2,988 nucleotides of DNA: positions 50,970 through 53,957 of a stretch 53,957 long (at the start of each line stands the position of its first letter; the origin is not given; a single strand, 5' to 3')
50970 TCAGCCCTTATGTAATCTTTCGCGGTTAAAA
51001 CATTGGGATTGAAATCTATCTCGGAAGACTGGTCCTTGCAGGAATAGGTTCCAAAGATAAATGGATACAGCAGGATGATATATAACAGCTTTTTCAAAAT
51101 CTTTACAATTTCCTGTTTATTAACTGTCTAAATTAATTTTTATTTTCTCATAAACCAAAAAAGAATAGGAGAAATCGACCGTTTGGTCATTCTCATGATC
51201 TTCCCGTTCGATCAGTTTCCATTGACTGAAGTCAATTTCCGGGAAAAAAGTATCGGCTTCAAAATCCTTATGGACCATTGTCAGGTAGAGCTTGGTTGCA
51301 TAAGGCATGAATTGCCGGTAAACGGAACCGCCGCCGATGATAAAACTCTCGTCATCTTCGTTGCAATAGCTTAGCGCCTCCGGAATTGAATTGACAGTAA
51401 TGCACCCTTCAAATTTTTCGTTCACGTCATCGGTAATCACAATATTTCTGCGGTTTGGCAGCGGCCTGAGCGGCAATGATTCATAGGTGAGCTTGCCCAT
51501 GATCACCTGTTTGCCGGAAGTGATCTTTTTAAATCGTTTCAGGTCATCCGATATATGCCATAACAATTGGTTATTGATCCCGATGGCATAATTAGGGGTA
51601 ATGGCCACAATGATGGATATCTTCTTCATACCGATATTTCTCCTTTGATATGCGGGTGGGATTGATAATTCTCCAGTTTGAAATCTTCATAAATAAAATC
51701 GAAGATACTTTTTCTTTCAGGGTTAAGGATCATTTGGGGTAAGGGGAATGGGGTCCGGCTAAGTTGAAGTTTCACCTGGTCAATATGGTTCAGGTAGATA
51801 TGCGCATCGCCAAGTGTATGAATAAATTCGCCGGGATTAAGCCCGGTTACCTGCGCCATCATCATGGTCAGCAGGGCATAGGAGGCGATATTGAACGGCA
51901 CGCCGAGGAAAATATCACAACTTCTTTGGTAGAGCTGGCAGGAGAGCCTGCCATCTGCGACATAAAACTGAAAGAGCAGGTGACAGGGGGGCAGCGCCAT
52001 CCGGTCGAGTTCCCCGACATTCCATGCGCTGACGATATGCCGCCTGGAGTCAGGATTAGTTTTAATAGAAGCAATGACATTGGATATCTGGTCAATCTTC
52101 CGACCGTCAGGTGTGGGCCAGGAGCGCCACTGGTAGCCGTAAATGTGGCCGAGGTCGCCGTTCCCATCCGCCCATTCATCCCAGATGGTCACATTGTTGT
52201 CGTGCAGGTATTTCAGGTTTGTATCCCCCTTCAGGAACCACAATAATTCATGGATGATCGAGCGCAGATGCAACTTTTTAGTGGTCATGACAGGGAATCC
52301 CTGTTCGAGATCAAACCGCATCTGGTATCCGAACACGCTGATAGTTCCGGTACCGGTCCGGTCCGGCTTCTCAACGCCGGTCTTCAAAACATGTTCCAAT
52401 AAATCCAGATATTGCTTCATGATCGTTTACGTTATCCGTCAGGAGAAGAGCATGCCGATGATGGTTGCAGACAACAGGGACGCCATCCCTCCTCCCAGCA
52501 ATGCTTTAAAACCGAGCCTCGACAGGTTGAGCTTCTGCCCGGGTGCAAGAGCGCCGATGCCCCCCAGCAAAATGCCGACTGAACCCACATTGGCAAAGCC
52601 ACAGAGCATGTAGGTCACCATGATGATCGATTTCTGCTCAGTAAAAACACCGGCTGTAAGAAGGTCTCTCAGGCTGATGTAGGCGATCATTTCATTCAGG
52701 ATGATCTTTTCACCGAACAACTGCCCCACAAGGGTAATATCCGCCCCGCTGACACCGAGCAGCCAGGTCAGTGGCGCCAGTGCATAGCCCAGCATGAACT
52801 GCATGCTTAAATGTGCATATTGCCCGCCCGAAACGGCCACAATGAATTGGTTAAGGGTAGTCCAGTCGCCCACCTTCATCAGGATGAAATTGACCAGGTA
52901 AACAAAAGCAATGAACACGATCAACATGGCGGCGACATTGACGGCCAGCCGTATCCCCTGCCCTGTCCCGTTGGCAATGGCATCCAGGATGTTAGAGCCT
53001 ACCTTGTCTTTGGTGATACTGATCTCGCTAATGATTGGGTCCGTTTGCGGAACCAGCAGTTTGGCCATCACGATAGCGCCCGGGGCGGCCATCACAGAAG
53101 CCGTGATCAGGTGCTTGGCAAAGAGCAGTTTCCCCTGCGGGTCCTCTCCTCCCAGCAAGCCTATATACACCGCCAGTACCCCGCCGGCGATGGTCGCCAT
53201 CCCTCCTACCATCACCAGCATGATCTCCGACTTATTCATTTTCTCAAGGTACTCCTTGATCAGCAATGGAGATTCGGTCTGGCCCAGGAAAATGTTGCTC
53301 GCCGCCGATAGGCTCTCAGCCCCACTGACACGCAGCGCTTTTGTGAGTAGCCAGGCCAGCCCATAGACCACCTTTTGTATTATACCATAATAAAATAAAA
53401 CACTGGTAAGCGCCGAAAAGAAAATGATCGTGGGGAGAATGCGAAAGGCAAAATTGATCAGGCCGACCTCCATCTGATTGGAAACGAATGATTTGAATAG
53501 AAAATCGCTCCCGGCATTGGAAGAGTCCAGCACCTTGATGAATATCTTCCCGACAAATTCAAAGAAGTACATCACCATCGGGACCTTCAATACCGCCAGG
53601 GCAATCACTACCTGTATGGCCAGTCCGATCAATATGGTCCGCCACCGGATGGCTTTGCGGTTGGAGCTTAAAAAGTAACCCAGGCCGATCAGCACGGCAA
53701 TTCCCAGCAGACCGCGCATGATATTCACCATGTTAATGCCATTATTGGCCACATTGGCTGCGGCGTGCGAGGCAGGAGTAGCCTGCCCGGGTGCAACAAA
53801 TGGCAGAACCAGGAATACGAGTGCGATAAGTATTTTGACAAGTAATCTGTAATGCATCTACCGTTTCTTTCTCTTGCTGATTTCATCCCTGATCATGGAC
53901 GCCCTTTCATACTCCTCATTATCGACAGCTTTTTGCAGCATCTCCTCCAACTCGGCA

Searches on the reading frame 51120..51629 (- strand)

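Call 66: search_protein_families(library=pfam, proteins=[window:51120-51629:-])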
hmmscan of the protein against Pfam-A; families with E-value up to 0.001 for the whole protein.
window:51120-51629:- (169 aa): 1 family
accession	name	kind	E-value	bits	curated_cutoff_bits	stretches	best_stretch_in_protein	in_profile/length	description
PF00186.24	DHFR_1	-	2.7e-60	203.1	25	1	3-162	1-159/159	Dihydrofolate reductase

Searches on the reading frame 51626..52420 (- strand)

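Call 66: search_protein_families(library=pfam, proteins=[window:51626-52420:-])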
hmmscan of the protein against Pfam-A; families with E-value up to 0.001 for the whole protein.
window:51626-52420:- (264 aa): 1 family
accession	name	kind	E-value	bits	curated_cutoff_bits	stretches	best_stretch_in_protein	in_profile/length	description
PF00303.24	Thymidylat_synt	-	1.6e-130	434.4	24.3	1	2-264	1-266/266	Thymidylate synthase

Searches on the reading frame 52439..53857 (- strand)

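Call 66: search_protein_families(library=pfam, proteins=[window:52439-53857:-])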
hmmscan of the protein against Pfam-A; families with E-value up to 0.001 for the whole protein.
window:52439-53857:- (472 aa): 3 families
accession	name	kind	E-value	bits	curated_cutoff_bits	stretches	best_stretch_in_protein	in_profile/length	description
PF07662.18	Nucleos_tra2_C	-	1.4e-64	218.1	32.3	1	249-468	1-213/213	Na+ dependent nucleoside transporter C-terminus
PF01773.25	Nucleos_tra2_N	-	6.4e-23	81.5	27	1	51-123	1-73/74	Na+ dependent nucleoside transporter N-terminus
PF07670.19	Gate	-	2.7e-17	63.6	29.6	1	137-236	1-102/104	Nucleoside recognition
